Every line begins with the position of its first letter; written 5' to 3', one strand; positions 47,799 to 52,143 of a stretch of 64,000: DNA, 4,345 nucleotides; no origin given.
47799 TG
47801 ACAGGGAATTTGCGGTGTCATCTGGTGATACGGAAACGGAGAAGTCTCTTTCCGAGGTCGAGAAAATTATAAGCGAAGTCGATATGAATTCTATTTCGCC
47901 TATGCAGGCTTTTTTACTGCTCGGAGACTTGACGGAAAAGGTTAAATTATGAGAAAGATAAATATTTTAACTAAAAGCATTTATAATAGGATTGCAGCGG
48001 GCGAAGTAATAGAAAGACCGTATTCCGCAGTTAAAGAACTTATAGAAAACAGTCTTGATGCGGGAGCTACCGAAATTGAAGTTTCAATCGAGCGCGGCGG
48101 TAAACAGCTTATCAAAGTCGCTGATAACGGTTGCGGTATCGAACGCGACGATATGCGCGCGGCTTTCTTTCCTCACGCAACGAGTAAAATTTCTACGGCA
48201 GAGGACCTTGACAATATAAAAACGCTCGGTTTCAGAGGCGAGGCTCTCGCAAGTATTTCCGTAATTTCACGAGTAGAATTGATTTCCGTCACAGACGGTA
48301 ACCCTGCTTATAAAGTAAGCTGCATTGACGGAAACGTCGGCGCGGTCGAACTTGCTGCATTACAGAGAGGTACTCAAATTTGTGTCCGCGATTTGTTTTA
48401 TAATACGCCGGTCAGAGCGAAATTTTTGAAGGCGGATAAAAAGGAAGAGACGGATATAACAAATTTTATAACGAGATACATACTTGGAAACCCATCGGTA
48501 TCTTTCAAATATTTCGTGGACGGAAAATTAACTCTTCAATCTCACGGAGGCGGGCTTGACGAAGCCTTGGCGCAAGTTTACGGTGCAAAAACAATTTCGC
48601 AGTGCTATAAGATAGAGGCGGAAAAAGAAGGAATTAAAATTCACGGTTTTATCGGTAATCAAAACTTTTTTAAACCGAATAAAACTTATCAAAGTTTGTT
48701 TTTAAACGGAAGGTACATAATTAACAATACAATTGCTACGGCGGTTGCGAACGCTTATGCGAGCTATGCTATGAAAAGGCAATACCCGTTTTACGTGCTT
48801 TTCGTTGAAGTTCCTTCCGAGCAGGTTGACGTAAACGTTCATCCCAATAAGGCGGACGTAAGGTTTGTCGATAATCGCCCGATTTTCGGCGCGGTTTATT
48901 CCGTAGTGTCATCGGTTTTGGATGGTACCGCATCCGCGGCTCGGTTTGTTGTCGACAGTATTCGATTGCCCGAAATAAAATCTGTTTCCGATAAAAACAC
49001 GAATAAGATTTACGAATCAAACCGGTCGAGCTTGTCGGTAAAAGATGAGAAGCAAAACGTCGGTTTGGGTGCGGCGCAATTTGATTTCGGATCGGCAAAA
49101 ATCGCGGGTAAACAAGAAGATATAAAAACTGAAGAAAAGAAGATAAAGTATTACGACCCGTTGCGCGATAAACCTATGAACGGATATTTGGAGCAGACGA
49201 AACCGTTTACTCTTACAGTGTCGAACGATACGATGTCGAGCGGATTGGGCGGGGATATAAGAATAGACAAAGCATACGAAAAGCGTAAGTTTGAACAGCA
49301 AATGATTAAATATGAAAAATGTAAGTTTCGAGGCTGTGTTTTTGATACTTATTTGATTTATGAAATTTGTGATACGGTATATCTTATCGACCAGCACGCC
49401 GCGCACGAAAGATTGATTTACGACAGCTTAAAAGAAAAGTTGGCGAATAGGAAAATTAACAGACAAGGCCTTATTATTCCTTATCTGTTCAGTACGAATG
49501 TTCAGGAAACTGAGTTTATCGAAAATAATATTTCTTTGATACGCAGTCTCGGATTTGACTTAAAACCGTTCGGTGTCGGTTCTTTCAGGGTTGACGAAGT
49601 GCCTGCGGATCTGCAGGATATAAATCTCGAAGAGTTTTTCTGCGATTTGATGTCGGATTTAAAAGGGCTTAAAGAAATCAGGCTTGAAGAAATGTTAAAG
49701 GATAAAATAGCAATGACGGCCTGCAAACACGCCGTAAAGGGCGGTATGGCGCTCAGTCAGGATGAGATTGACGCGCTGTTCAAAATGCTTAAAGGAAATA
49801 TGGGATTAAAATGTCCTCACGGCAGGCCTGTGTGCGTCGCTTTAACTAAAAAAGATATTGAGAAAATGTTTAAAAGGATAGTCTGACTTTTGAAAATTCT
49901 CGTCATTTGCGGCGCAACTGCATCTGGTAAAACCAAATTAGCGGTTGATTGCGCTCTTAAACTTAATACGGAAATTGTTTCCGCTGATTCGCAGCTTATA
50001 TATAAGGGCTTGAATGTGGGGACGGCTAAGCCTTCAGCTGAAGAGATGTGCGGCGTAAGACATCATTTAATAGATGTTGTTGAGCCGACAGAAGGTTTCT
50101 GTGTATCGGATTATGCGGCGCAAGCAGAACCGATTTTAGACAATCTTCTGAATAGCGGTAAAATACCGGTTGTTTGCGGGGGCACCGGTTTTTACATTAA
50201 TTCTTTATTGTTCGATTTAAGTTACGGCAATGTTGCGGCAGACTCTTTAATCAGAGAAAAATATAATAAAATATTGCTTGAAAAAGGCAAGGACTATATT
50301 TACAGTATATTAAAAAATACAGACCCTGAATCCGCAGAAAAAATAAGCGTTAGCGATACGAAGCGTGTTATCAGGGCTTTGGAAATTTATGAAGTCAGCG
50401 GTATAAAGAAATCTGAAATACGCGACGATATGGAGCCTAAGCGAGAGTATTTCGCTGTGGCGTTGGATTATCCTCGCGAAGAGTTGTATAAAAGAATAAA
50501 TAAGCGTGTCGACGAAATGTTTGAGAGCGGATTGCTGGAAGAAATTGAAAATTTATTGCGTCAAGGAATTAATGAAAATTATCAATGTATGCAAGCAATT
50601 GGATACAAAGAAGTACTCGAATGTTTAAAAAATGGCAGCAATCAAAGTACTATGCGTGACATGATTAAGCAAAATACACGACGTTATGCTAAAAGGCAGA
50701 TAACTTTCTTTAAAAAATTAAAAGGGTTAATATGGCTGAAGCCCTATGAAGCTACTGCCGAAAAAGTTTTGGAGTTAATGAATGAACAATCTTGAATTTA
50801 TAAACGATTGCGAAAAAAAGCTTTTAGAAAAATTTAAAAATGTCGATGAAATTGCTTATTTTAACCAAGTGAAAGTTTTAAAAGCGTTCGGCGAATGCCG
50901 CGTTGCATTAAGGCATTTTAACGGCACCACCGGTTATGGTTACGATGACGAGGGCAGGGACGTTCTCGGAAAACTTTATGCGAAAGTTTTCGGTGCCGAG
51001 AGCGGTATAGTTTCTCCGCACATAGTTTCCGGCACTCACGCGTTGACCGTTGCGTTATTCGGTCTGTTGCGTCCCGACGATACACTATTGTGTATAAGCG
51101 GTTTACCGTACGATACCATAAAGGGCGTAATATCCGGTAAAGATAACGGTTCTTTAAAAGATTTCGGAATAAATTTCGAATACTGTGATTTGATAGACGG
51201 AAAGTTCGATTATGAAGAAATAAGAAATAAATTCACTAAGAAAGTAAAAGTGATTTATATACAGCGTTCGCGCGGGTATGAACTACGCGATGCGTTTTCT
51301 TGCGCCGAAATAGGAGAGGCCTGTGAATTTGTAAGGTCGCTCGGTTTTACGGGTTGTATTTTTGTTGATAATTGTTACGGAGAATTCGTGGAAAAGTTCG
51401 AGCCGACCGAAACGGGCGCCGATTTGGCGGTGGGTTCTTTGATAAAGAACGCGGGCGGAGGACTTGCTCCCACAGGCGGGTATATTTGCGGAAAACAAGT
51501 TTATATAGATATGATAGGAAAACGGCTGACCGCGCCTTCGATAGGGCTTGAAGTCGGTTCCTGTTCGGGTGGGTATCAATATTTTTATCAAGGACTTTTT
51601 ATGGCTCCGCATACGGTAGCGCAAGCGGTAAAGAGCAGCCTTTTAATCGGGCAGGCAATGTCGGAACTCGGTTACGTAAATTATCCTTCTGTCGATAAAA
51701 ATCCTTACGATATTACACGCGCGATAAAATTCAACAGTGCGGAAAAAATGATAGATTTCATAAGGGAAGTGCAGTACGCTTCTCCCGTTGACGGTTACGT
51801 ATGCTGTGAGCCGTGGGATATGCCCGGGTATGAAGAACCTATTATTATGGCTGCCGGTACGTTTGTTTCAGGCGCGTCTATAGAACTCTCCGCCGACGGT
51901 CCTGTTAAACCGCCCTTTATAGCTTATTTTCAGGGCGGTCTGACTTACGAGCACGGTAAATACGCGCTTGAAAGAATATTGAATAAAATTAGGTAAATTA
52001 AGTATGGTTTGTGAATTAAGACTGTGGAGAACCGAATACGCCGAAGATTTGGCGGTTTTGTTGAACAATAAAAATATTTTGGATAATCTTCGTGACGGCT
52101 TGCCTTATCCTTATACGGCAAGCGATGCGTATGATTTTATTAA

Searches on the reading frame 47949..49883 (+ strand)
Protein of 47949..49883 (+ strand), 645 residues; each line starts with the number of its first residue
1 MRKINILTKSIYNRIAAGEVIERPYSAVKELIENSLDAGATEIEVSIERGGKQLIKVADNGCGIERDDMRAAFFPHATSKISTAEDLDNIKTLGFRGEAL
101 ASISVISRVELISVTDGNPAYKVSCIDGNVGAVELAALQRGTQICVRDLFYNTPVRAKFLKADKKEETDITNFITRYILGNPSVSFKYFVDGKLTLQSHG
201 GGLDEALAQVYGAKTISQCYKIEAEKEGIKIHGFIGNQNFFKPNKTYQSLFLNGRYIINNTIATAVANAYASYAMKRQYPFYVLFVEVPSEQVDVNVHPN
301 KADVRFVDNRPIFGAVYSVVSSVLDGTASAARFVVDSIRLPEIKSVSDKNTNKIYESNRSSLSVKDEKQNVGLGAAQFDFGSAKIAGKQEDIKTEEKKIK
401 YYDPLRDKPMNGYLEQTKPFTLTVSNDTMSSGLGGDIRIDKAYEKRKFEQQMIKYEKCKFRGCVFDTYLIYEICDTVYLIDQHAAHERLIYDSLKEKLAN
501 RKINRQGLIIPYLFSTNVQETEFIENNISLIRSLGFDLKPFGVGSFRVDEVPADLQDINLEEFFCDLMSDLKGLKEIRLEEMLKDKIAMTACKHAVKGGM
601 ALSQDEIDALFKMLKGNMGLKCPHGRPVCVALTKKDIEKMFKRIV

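Call 22: search_protein_families(library=pfam, proteins=[window:47949-49883:+], max_evalue=0.00001)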
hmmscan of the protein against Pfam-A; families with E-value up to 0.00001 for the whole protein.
window:47949-49883:+ (645 aa): 4 families
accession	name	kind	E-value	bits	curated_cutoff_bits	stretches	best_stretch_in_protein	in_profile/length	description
PF08676.16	MutL_C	-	4.9e-35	120.7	25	1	462-599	2-139/142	MutL C terminal dimerisation domain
PF01119.25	DNA_mis_repair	-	4e-34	117.2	26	1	208-324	2-118/119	DNA mismatch repair protein, C-terminal domain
PF13589.12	HATPase_c_3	-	3.7e-13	50.1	25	1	26-119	5-98/137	Histidine kinase-, DNA gyrase B-, and HSP90-like ATPase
PF02518.31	HATPase_c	-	1.9e-08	35.2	26.4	1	22-78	4-63/111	Histidine kinase-, DNA gyrase B-, and HSP90-like ATPase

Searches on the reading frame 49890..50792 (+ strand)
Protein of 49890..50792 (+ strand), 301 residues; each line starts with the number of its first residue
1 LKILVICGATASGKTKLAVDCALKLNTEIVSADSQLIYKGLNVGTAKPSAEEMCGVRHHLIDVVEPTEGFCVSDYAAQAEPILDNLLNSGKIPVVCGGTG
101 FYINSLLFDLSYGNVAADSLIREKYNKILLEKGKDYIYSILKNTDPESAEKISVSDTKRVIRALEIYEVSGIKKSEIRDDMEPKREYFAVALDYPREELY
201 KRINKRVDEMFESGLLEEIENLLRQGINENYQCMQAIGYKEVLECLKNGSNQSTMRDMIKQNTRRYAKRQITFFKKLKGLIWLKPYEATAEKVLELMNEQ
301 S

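Call 22: search_protein_families(library=pfam, proteins=[window:49890-50792:+], max_evalue=0.00001)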
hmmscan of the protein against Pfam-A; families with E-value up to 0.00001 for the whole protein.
window:49890-50792:+ (301 aa): 2 families
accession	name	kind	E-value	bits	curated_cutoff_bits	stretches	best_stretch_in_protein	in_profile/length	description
PF01715.23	IPPT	-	3.3e-79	266.4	23.6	1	37-276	2-242/243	IPP transferase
PF01745.22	IPT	-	2.7e-08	34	20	1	1-70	1-70/233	Isopentenyl transferase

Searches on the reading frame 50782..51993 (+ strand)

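Call 22: search_protein_families(library=pfam, proteins=[window:50782-51993:+], max_evalue=0.00001)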
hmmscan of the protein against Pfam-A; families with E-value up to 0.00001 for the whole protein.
window:50782-51993:+ (404 aa): 1 family
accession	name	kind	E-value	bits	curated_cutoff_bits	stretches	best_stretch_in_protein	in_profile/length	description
PF06838.17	Met_gamma_lyase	-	6e-160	532.7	24.2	1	5-403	3-404/405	Methionine gamma-lyase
